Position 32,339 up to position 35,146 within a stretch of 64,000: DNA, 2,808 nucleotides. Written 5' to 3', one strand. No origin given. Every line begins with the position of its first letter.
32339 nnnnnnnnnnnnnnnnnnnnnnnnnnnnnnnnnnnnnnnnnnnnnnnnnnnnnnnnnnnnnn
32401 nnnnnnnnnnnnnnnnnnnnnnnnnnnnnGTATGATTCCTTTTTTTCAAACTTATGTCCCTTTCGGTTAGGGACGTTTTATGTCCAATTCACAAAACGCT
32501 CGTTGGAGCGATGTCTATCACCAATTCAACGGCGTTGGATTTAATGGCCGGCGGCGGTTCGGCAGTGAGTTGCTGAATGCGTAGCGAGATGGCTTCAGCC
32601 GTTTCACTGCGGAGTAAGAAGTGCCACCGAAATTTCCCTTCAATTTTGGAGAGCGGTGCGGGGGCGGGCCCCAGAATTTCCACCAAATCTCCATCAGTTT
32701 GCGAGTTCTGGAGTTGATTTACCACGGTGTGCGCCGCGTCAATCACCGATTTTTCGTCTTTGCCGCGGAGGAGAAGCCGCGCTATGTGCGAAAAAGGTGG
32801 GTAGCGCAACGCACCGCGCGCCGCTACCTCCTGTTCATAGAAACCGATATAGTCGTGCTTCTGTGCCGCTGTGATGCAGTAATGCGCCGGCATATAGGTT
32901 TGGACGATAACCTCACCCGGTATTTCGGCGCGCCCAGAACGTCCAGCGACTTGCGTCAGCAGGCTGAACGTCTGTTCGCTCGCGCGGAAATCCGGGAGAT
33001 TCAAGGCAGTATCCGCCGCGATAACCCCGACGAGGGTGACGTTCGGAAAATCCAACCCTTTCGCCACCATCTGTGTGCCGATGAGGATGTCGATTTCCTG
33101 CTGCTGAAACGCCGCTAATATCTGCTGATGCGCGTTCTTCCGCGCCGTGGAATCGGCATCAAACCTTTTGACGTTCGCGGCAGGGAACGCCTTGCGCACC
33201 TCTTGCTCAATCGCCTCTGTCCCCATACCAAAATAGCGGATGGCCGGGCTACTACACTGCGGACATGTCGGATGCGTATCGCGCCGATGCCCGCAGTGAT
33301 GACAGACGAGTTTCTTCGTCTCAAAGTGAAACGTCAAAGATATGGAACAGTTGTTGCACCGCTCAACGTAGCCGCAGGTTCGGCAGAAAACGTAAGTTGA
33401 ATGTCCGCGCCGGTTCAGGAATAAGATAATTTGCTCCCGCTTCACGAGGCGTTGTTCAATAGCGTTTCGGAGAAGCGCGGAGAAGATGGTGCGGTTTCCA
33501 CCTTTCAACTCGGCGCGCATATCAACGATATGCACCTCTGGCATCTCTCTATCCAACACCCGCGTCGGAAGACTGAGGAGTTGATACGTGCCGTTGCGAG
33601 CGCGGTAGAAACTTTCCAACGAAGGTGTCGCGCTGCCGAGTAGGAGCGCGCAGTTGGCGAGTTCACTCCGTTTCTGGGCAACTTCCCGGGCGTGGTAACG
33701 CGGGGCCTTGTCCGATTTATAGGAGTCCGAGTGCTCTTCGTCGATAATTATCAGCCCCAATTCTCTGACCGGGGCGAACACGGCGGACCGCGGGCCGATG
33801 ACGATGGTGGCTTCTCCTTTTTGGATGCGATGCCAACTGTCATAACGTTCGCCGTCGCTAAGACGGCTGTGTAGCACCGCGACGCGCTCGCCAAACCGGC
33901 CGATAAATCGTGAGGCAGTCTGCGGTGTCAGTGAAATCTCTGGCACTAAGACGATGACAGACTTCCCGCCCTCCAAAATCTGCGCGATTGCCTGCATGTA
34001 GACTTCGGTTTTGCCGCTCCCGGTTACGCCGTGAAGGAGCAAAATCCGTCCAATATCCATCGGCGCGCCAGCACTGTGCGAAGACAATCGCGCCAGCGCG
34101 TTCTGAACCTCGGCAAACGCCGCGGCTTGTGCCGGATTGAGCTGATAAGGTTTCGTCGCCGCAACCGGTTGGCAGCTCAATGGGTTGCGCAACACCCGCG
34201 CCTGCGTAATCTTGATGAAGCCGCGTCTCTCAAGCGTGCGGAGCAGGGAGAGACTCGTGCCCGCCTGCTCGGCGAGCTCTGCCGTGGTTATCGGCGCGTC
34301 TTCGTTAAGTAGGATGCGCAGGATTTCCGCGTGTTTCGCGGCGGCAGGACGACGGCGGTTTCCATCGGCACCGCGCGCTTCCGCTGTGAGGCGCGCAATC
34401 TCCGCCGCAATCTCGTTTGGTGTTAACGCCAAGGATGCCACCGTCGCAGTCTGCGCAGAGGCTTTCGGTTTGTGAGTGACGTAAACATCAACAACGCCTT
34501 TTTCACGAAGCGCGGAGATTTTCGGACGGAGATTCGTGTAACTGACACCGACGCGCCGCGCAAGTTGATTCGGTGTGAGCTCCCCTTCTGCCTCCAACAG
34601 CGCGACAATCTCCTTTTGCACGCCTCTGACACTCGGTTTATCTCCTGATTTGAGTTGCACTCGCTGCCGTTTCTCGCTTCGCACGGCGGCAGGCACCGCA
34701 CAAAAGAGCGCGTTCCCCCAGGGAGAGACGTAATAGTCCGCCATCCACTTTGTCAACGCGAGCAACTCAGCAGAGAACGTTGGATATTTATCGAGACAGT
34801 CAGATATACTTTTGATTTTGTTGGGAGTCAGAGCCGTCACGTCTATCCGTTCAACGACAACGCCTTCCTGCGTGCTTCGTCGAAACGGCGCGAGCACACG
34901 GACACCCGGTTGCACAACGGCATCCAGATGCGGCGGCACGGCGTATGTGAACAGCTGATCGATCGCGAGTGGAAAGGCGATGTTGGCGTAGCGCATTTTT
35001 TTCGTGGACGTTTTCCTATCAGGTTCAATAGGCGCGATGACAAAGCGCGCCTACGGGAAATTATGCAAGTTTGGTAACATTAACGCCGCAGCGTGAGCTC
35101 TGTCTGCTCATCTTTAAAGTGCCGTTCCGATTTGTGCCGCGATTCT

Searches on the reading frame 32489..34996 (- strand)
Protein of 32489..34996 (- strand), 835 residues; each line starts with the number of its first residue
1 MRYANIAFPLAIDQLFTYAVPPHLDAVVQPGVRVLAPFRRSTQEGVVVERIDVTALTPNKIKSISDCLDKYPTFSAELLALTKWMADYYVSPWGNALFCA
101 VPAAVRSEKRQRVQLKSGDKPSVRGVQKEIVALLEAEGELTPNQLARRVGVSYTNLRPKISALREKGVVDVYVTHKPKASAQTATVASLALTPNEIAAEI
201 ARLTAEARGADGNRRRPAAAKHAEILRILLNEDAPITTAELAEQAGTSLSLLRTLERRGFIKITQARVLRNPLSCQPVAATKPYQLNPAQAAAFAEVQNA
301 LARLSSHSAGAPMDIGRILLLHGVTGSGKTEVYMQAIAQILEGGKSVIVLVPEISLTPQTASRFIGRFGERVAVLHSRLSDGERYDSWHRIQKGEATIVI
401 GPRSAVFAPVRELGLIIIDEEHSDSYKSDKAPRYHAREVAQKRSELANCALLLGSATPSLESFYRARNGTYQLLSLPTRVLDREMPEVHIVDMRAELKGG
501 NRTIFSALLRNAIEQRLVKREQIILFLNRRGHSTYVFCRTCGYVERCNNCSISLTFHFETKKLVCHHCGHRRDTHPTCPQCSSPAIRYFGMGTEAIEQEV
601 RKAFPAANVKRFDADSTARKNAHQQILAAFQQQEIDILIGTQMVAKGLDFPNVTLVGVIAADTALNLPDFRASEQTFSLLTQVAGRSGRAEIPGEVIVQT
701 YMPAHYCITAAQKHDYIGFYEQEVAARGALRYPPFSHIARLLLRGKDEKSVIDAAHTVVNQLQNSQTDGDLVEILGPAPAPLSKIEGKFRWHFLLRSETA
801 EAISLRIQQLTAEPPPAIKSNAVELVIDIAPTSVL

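Call 13: find_encoding_contigs(protein=window:32489-34996:-, flank=3000, max_places=6)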
Protein window:32489-34996:- (835 aa): no gene with exactly this product is on record in the collection.
